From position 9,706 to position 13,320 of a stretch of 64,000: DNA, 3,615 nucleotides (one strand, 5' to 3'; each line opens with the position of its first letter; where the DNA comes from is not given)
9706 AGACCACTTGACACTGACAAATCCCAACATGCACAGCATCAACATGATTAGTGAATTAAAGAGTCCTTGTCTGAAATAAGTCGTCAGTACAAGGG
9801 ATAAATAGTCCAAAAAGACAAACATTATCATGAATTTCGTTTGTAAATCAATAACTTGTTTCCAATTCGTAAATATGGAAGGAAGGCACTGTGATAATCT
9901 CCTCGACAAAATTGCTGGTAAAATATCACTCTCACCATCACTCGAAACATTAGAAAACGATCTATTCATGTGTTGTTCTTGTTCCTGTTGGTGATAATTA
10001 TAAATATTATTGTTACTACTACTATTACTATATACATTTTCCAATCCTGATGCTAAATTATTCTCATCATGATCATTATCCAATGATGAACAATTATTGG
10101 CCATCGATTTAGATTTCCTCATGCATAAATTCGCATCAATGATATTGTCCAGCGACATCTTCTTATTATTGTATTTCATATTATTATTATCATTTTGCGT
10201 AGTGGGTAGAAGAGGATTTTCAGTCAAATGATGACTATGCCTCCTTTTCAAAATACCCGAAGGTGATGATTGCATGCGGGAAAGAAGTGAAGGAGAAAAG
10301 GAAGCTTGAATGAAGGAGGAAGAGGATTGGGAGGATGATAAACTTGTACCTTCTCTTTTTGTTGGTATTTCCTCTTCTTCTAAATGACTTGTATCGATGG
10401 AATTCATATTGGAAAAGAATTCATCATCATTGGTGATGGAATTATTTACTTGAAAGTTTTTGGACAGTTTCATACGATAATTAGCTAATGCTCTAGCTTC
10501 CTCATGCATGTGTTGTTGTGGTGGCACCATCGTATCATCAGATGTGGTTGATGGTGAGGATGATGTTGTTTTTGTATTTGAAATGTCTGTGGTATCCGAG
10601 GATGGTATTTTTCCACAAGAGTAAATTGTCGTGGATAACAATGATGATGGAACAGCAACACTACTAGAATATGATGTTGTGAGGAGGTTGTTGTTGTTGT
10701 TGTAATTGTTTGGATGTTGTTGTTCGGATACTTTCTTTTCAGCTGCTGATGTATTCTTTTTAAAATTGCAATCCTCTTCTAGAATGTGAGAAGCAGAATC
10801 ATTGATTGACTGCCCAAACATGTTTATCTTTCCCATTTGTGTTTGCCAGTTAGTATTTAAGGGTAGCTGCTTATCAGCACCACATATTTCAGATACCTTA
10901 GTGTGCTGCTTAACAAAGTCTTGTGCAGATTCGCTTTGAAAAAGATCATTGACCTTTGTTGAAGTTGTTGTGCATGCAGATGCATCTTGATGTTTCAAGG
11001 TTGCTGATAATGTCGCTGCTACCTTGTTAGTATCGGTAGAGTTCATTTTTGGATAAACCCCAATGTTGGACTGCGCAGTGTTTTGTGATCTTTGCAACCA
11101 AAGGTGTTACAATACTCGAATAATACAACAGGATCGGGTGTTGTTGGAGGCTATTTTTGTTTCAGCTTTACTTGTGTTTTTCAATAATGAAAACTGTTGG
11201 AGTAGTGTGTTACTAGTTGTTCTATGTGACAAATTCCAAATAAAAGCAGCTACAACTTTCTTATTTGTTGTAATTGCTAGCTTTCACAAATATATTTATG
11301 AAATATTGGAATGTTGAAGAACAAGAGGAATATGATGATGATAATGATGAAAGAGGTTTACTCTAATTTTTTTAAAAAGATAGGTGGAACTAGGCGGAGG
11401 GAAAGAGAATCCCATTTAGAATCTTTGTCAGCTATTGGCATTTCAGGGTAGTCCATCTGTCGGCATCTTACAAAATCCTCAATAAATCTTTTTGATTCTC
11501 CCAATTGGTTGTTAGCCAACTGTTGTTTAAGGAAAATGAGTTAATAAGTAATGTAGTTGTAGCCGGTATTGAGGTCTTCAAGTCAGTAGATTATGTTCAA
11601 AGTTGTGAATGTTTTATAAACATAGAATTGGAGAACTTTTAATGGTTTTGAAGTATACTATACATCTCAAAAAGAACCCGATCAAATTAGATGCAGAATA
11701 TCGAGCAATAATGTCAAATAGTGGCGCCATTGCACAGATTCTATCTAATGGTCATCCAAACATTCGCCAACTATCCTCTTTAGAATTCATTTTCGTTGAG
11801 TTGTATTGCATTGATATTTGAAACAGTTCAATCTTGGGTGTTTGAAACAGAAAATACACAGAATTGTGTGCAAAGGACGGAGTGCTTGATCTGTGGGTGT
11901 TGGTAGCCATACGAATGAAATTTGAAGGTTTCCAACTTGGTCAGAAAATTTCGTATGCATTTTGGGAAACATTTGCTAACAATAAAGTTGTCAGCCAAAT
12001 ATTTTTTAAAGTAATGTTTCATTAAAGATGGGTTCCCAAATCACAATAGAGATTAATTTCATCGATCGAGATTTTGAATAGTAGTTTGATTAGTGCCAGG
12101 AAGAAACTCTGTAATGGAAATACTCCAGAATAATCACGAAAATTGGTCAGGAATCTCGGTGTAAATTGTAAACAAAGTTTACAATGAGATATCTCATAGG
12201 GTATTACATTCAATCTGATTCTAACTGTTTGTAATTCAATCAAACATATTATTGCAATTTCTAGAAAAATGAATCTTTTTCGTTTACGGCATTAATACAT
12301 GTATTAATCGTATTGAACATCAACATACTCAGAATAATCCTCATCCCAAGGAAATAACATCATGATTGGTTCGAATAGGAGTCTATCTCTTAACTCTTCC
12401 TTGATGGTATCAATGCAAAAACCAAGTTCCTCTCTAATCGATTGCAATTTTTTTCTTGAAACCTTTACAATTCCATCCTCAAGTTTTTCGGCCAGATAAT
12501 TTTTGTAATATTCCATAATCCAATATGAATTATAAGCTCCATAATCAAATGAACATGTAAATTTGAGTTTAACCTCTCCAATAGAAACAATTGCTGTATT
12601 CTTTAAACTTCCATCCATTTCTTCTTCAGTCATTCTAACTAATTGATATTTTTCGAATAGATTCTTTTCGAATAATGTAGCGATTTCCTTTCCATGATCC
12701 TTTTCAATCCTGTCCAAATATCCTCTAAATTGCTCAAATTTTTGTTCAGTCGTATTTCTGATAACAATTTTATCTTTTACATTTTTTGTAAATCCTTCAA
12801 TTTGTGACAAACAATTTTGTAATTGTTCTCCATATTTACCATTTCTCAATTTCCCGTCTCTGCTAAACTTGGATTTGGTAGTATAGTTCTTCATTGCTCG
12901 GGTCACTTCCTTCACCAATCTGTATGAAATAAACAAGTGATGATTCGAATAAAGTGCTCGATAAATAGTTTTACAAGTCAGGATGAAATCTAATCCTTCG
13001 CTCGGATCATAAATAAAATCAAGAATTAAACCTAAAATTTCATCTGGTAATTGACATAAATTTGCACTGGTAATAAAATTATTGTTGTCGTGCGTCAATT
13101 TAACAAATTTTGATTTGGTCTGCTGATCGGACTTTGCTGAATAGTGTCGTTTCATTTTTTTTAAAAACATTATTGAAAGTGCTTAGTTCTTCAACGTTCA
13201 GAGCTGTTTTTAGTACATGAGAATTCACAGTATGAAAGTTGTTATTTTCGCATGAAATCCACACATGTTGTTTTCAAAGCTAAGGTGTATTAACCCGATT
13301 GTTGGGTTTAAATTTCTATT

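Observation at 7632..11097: Eukaryotic hybrid histidine kinase with a 6-TM sensor and fused receiver, split by a 40-nt intron within the ATP lid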

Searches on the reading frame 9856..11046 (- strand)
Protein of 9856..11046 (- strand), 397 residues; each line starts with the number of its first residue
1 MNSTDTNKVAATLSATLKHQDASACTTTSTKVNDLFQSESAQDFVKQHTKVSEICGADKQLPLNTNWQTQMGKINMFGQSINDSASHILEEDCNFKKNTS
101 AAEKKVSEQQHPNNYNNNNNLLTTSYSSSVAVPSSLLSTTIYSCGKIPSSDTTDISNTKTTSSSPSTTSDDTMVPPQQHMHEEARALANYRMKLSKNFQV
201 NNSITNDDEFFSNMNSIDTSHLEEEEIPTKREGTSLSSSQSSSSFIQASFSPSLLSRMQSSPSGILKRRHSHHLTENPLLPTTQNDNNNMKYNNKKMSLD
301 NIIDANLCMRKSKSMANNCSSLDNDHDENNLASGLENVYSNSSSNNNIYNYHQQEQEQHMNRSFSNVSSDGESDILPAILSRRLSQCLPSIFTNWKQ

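Call 17: search_protein_families(library=pfam, proteins=[window:9856-11046:-], max_evalue=10)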
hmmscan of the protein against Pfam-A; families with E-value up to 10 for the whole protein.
seq(397 aa): 1 family
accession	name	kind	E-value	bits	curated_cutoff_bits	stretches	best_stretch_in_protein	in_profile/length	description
PF24568.1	CC_PcsB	-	0.019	15.3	27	1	18-61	16-61/75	Peptidoglycan hydrolase PcsB, coiled-coil domain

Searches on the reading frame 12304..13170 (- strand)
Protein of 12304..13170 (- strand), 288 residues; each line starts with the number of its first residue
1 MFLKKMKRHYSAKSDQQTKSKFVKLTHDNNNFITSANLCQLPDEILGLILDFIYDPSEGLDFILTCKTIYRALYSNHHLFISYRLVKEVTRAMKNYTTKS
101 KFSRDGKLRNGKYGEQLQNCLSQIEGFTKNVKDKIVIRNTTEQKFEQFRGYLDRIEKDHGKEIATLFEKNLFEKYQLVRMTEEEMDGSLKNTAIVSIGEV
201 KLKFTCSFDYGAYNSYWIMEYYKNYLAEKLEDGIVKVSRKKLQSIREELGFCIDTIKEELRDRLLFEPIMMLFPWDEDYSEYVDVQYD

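Call 7: search_protein_families(library=pfam, proteins=[window:12304-13170:-], max_evalue=0.01)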
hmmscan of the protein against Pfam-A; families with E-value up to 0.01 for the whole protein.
window:12304-13170:- (288 aa): 1 family
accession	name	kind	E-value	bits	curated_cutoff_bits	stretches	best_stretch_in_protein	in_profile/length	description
PF12937.12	F-box-like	-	0.0024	18.1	24.3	1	38-78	1-39/47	F-box-like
